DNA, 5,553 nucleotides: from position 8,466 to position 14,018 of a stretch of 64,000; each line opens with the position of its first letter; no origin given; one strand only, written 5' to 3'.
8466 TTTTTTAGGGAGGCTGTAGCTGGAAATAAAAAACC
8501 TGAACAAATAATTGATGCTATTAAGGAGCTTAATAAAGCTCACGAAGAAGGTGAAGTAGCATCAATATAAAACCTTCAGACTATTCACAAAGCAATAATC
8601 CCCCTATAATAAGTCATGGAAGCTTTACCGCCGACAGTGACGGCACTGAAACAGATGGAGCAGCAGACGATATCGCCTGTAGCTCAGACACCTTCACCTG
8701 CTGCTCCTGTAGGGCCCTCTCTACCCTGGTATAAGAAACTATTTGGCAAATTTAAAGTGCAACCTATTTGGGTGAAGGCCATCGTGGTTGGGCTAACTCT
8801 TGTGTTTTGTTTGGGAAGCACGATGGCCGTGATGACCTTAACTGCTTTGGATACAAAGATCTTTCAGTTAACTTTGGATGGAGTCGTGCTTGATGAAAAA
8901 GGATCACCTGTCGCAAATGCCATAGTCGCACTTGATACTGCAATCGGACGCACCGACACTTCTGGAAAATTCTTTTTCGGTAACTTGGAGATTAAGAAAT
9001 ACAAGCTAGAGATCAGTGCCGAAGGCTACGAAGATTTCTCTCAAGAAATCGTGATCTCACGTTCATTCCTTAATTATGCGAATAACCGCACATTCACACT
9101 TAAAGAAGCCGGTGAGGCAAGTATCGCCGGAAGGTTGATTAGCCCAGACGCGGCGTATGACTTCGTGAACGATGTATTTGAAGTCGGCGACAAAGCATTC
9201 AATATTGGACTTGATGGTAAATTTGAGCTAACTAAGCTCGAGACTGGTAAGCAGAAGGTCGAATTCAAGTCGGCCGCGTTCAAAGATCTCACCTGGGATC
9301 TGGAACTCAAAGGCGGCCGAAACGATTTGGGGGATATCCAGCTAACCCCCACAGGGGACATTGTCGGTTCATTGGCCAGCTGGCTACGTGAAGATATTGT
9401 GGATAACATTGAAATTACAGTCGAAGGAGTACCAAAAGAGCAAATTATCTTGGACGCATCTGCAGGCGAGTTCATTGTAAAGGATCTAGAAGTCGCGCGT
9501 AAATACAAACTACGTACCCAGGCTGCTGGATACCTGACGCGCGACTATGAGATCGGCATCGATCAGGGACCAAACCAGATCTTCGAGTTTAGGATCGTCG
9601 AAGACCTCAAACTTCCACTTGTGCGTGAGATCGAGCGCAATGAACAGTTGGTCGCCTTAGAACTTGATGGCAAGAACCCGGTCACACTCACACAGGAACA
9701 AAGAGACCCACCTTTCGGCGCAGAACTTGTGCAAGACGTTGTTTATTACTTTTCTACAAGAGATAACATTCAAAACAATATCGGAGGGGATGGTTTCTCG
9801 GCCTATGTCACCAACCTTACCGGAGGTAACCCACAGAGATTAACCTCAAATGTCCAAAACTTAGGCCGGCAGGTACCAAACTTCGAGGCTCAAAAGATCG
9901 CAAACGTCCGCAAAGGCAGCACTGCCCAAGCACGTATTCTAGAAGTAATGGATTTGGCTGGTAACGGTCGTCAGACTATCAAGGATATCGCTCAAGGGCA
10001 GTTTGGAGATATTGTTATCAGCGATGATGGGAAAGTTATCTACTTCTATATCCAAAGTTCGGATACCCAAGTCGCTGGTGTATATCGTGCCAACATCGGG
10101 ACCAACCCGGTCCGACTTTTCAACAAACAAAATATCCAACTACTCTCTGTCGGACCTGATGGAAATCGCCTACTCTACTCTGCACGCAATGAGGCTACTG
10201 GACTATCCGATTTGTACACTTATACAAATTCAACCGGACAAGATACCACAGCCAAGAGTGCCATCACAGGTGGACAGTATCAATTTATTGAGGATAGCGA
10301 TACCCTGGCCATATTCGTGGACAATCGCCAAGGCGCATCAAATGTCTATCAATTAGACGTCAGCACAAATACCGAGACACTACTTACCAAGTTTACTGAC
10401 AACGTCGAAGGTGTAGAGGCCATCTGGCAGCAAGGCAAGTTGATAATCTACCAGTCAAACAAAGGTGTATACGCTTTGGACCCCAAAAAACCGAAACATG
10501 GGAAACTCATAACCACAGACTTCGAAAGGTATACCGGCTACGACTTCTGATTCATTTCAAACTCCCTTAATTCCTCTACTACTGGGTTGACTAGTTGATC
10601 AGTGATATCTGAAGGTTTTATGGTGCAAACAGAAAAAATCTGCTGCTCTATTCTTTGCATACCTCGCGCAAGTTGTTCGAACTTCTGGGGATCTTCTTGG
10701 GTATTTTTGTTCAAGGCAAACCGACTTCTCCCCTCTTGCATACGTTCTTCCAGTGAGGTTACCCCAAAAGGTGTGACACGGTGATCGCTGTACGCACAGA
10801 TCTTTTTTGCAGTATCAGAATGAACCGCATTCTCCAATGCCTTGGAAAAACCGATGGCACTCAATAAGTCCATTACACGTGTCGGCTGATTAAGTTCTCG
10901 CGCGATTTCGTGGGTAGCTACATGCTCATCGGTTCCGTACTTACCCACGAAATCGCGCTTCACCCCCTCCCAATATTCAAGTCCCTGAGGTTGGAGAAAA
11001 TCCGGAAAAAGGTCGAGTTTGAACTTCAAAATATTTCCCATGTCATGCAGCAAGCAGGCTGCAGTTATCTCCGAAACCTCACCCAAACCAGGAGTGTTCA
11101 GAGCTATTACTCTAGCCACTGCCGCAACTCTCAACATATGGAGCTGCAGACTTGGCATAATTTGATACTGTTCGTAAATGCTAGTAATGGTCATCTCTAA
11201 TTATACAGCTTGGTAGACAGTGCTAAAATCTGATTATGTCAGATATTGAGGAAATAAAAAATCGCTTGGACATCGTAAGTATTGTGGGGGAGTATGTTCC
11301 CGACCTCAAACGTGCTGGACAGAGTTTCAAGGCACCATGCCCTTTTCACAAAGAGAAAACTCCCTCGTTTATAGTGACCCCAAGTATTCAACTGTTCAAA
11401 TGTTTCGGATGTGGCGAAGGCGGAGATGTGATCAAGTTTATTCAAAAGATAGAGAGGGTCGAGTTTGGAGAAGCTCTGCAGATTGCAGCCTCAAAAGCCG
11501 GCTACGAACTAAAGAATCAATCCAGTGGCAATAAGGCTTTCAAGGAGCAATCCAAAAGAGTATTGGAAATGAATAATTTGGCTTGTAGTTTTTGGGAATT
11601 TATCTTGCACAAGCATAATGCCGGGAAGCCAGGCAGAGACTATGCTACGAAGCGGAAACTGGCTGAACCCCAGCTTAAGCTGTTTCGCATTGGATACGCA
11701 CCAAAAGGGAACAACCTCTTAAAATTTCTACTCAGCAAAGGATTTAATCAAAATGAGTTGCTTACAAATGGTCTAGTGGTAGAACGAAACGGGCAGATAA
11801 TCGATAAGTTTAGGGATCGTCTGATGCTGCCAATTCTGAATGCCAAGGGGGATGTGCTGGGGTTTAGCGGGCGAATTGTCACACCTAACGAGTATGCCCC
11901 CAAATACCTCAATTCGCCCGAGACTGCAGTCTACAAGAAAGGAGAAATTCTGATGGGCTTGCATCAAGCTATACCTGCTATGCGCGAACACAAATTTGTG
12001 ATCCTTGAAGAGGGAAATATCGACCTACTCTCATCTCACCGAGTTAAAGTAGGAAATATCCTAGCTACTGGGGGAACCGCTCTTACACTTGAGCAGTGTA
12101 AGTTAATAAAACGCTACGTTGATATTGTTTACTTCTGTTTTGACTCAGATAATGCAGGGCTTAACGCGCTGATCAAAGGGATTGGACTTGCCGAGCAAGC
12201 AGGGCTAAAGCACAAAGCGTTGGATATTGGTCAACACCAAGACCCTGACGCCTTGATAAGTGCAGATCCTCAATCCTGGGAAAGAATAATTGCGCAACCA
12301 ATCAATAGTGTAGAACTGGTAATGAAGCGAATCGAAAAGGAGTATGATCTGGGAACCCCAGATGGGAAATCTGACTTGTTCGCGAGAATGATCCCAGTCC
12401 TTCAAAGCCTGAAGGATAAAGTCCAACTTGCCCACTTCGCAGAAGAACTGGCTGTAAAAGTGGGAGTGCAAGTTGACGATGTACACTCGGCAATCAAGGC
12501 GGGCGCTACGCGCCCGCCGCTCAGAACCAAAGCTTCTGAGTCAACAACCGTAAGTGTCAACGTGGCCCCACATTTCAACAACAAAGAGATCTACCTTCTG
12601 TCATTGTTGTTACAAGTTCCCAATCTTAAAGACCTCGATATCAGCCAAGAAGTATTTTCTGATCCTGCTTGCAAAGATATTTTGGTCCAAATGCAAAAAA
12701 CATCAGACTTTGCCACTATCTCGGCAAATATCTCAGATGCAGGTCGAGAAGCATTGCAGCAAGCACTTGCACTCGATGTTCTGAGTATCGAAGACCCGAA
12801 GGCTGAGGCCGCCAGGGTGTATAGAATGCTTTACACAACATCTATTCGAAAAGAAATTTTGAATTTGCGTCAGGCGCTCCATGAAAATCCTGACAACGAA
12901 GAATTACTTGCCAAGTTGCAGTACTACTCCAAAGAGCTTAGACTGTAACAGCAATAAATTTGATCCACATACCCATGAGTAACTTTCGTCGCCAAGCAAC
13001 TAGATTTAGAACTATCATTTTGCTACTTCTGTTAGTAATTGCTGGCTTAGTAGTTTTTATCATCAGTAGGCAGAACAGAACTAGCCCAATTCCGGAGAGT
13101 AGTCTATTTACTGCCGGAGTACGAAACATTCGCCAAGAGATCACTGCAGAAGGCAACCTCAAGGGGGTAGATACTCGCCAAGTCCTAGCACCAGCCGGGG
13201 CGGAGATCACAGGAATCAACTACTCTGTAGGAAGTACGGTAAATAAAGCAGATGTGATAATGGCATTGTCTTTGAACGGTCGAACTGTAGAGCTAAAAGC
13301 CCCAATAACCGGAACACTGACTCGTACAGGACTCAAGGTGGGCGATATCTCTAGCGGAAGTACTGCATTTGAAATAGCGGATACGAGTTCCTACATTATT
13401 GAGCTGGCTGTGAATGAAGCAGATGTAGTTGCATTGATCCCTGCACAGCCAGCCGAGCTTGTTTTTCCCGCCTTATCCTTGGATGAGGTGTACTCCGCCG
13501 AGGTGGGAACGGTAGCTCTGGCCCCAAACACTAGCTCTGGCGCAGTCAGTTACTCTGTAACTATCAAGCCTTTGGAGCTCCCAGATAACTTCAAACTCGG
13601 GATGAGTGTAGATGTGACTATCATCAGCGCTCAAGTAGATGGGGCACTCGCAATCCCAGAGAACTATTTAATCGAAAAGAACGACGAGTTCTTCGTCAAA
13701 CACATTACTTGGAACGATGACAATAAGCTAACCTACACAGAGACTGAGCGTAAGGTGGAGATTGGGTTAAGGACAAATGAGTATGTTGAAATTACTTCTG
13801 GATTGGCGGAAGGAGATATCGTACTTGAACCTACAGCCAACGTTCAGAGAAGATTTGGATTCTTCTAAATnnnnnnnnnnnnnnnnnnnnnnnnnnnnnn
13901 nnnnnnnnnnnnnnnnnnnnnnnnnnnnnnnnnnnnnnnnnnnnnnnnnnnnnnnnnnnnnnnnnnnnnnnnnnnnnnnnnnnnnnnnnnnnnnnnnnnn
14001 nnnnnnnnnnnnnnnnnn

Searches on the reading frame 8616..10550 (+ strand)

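Call 23: search_protein_families(library=pfam, proteins=[window:8616-10550:+], max_evalue=0.0001)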
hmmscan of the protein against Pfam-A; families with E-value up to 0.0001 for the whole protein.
window:8616-10550:+ (644 aa): 2 families
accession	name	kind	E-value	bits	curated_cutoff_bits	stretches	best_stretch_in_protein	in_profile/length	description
PF13620.12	CarboxypepD_reg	-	1.6e-16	60.8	32.3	1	86-147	1-69/82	Carboxypeptidase regulatory-like domain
PF13715.12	CarbopepD_reg_2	-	1.8e-13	50.7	32.2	1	88-151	2-68/88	CarboxypepD_reg-like domain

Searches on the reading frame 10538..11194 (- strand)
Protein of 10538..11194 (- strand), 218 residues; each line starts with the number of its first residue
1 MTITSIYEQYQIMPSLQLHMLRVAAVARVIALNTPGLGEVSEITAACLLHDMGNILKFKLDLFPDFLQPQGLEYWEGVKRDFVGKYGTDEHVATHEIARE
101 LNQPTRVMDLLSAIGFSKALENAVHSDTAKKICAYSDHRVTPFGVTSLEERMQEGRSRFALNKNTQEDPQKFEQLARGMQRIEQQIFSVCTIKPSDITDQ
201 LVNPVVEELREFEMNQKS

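Call 23: search_protein_families(library=pfam, proteins=[window:10538-11194:-], max_evalue=0.0001)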
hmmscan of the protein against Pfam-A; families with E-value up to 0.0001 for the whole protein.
window:10538-11194:- (218 aa): 1 family
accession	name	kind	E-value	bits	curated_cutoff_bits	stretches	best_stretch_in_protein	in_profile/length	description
PF01966.28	HD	-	2.7e-05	24.9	22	1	19-59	4-46/116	HD domain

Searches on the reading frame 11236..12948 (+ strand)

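Call 23: search_protein_families(library=pfam, proteins=[window:11236-12948:+], max_evalue=0.0001)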
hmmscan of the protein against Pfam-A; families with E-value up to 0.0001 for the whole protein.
window:11236-12948:+ (570 aa): 6 families
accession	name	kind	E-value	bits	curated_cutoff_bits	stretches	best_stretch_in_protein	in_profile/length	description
PF08275.17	DNAG_N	-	6.1e-34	117.3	26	1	126-245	7-127/128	DNA primase catalytic core, N-terminal domain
PF01807.25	Zn_ribbon_DnaG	-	7.6e-33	112.7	24.9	1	3-95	5-96/98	CHC2 zinc finger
PF13155.12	Toprim_2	-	1.5e-16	61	22.1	1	257-340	2-87/88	Toprim-like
PF10410.14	DnaB_bind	-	8e-09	36.1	20.6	1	363-411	5-53/56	DnaB-helicase binding domain of primase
PF13662.12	Toprim_4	-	2.4e-07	31.3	25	1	255-325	3-80/85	Toprim domain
PF01751.28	Toprim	-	2.4e-06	28.1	23.1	1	255-314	2-75/96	Toprim domain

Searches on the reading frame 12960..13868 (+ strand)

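Call 23: search_protein_families(library=pfam, proteins=[window:12960-13868:+], max_evalue=0.0001)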
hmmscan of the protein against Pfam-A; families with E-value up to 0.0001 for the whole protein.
window:12960-13868:+ (302 aa): 2 families
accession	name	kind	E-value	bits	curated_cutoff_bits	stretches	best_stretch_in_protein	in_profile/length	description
PF13437.12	HlyD_3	-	9.6e-10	39.6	22.2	1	112-205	2-96/106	HlyD family secretion protein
PF16576.10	HlyD_D23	-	6.3e-05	22.8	30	0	108-184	107-183/214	Barrel-sandwich domain of CusB or HlyD membrane-fusion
